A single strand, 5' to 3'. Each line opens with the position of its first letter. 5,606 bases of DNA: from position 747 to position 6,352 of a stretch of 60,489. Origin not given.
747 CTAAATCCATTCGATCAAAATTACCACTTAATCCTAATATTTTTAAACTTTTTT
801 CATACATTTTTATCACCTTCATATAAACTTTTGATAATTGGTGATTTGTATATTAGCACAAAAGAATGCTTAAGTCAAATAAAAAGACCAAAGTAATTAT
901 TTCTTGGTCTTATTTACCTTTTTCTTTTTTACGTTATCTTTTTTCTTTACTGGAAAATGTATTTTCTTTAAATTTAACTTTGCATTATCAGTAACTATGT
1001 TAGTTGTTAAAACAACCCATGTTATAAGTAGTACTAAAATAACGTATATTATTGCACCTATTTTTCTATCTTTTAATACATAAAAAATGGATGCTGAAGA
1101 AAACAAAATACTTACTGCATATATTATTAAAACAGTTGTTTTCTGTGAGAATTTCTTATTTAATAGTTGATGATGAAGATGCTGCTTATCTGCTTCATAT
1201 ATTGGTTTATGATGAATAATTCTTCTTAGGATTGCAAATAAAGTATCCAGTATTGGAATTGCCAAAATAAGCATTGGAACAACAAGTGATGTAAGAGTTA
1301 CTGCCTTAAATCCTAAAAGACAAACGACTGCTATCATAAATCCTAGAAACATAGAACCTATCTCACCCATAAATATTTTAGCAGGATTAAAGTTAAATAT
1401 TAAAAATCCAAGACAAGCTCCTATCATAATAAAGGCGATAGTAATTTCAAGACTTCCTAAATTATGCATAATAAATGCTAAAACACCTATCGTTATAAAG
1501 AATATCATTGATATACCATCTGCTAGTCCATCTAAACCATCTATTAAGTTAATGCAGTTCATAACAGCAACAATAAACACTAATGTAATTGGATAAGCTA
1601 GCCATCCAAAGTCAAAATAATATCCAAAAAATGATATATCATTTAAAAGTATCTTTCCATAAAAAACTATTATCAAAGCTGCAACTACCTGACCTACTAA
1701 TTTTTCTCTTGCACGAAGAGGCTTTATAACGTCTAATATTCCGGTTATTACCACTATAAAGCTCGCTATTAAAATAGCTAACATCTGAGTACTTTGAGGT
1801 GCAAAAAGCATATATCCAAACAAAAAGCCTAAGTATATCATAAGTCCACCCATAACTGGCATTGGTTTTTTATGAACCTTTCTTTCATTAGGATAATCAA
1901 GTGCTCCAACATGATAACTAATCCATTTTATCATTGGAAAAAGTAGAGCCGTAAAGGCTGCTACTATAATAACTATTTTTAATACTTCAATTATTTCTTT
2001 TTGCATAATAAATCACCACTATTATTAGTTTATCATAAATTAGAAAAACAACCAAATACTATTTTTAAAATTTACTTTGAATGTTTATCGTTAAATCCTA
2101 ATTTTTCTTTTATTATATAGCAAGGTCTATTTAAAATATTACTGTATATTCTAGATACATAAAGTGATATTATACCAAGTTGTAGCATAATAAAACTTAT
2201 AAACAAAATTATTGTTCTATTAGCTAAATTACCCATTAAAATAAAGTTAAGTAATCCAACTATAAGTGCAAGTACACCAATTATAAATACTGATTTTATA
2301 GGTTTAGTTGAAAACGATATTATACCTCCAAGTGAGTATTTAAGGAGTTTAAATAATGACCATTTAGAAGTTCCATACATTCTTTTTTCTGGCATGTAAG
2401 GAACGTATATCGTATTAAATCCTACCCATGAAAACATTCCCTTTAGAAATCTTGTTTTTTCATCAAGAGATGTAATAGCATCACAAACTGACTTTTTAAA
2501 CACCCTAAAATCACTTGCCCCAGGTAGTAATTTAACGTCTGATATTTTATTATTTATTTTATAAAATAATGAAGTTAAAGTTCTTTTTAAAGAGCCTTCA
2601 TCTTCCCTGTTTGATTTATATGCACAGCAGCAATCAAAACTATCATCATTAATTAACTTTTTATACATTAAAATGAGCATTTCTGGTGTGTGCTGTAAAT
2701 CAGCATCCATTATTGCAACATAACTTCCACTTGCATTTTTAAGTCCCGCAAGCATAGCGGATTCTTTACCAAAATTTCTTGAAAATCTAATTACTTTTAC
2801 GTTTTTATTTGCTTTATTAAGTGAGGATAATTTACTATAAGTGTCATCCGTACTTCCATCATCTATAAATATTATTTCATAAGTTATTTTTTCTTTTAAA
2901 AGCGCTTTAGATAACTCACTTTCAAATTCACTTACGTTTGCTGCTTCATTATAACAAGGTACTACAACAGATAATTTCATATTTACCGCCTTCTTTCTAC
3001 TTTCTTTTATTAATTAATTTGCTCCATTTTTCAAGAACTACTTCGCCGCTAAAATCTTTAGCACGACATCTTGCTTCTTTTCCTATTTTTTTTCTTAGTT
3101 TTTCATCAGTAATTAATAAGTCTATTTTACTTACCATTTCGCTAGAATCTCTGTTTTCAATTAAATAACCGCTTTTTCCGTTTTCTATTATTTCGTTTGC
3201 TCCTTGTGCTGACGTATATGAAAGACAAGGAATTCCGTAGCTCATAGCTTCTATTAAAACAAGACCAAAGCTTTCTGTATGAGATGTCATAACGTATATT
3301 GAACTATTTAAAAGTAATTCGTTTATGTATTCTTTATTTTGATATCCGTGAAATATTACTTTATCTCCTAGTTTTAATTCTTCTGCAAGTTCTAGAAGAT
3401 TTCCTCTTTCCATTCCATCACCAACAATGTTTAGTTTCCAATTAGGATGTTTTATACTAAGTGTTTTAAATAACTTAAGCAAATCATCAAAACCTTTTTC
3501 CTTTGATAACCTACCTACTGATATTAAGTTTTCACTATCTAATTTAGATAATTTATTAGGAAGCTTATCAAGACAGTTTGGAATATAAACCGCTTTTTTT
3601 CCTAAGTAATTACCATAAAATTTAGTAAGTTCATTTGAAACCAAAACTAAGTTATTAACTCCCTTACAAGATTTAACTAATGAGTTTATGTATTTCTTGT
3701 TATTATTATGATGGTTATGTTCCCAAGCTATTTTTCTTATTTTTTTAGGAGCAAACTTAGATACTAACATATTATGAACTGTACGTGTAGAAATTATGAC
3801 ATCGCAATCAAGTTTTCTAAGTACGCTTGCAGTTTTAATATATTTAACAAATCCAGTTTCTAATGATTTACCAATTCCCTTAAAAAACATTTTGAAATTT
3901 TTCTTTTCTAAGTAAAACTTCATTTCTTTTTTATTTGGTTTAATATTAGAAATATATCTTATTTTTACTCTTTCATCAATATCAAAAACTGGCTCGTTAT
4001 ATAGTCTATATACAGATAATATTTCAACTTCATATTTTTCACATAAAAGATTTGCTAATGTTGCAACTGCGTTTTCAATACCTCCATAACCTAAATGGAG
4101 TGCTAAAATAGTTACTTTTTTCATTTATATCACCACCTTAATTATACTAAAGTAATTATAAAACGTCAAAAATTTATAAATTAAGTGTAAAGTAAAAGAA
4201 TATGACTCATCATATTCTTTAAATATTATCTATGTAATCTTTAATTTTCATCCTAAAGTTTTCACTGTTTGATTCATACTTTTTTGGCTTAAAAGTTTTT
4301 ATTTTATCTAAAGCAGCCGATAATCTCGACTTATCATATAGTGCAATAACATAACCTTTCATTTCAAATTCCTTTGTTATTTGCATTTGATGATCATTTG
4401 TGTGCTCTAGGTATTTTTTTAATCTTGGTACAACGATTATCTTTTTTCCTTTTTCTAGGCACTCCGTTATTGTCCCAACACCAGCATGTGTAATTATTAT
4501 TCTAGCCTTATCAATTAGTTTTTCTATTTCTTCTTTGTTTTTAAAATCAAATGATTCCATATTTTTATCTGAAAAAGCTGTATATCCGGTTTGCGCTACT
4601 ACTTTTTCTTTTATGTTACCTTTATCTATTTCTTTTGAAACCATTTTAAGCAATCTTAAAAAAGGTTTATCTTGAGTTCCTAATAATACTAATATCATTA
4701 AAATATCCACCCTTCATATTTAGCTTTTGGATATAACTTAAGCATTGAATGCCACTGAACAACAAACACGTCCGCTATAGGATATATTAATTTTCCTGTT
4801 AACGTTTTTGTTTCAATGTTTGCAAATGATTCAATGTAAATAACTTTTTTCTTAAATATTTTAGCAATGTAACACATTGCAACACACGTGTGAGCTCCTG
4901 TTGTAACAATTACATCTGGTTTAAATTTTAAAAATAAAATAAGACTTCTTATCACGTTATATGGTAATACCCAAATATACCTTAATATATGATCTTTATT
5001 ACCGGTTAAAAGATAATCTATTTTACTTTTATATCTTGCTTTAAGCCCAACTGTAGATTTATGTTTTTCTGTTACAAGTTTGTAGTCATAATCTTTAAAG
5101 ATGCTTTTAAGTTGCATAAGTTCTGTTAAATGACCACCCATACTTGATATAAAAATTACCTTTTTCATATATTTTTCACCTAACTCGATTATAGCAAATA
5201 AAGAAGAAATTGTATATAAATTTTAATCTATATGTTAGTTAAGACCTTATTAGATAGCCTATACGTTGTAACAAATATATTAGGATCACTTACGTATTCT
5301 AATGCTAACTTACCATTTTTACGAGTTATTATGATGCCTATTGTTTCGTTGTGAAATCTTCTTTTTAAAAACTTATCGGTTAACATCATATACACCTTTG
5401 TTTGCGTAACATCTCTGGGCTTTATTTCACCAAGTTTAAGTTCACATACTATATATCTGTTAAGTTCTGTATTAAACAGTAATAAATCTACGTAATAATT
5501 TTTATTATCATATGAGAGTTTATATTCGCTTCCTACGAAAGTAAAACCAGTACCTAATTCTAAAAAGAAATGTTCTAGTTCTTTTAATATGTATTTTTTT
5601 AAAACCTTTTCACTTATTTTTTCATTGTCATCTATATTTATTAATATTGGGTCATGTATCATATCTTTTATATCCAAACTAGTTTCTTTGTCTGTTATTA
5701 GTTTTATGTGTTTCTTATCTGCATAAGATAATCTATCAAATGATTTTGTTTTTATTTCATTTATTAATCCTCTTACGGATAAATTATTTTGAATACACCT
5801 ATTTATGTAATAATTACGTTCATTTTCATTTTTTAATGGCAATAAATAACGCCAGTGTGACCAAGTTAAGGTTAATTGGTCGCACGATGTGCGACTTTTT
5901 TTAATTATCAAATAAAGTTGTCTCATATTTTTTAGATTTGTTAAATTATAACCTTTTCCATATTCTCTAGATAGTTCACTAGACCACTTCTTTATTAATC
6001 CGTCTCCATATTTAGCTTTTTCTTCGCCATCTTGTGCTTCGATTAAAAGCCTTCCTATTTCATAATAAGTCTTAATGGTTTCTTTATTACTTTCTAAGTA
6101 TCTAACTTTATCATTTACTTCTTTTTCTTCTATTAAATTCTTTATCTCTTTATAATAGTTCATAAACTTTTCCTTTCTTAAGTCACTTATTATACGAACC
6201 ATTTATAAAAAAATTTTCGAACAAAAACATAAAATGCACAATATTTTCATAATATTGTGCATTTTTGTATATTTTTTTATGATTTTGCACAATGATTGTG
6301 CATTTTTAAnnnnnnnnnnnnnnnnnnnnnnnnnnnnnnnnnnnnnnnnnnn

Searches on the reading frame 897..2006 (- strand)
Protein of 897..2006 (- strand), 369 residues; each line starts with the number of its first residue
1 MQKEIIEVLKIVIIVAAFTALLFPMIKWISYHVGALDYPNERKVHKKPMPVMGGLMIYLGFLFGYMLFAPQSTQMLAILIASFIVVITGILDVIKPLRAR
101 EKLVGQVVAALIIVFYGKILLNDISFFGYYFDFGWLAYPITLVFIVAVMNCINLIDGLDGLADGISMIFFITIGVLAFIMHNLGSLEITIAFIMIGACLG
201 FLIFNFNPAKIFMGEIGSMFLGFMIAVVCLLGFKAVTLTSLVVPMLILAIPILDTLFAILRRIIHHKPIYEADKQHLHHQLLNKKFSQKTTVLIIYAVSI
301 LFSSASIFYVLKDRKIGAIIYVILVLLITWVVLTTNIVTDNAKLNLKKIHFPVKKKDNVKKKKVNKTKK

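Call 60: search_protein_families(library=pfam, proteins=[window:897-2006:-], max_evalue=0.0001)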
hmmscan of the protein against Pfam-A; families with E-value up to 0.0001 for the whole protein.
window:897-2006:- (369 aa): 1 family
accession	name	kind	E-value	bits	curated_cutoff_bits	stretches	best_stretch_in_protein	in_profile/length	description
PF00953.26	Glycos_transf_4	-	1.3e-36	126.5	27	1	76-231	2-158/160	Glycosyl transferase family 4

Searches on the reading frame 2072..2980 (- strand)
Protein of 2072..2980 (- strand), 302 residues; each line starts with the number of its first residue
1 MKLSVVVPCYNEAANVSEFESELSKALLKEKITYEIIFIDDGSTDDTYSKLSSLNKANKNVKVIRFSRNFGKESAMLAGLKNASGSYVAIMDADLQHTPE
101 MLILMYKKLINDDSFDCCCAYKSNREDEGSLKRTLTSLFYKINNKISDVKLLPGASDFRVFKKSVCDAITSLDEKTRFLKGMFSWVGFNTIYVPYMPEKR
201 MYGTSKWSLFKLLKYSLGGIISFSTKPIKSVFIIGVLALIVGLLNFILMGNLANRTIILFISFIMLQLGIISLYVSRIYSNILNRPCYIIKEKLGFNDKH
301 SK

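Call 60: search_protein_families(library=pfam, proteins=[window:2072-2980:-], max_evalue=0.0001)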
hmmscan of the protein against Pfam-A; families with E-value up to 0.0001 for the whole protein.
window:2072-2980:- (302 aa): 3 families
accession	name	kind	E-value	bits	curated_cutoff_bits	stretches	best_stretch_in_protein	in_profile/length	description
PF00535.33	Glycos_transf_2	-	1.3e-32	113.4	23.3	1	4-168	1-166/168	Glycosyl transferase family 2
PF10111.15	Glyco_tranf_2_2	-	6.4e-08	32.9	27.3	1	4-107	1-104/276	Glycosyltransferase like family 2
PF13641.12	Glyco_tranf_2_3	-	2.6e-06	28.1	27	1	3-114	3-115/230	Glycosyltransferase like family 2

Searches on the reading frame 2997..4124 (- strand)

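Call 60: search_protein_families(library=pfam, proteins=[window:2997-4124:-], max_evalue=0.0001)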
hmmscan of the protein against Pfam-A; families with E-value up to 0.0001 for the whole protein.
window:2997-4124:- (375 aa): 4 families
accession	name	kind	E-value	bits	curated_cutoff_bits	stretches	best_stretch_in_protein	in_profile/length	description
PF00534.26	Glycos_transf_1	-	1.7e-48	164.8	26.4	1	193-352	11-170/172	Glycosyl transferases group 1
PF13692.12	Glyco_trans_1_4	-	1.2e-31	110.3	27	1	199-340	3-142/142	Glycosyl transferases group 1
PF20706.3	GT4-conflict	-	1e-08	35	26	1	194-315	194-322/385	Family 4 Glycosyltransferase in conflict systems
PF13524.12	Glyco_trans_1_2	-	1.5e-05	25.5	25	1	220-356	7-130/144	Glycosyl transferase-like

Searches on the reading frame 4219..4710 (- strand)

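Call 60: search_protein_families(library=pfam, proteins=[window:4219-4710:-], max_evalue=0.0001)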
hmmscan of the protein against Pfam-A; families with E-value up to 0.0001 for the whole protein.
window:4219-4710:- (163 aa): 1 family
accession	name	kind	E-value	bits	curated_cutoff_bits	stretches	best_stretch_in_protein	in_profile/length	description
PF04101.22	Glyco_tran_28_C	-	6.1e-21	75.6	22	1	5-162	1-165/166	Glycosyltransferase family 28 C-terminal domain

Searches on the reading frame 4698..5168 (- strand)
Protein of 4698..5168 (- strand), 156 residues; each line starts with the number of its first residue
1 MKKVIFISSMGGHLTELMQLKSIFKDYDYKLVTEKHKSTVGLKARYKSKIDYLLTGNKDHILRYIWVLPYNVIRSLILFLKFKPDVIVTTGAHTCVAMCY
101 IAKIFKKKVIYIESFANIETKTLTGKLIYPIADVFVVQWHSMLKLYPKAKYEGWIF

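Call 60: search_protein_families(library=pfam, proteins=[window:4698-5168:-], max_evalue=0.0001)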
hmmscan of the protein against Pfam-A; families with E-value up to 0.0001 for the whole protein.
window:4698-5168:- (156 aa): 1 family
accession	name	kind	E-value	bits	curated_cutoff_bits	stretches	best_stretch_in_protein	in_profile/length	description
PF08660.17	Alg14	-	1.7e-22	80.6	27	1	70-154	80-170/171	Oligosaccharide biosynthesis protein Alg14 like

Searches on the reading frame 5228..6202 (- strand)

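Call 60: search_protein_families(library=pfam, proteins=[window:5228-6202:-], max_evalue=0.0001)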
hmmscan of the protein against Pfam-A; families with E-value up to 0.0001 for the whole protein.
window:5228-6202:- (324 aa): 2 families
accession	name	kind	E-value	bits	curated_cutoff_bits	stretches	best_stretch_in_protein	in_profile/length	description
PF06250.17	YhcG_C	-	3.3e-32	112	32.5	1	180-317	2-145/157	YhcG PDDEXK nuclease domain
PF17761.7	DUF1016_N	-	4.1e-31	108.3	32.8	1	35-157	14-137/137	DUF1016 N-terminal domain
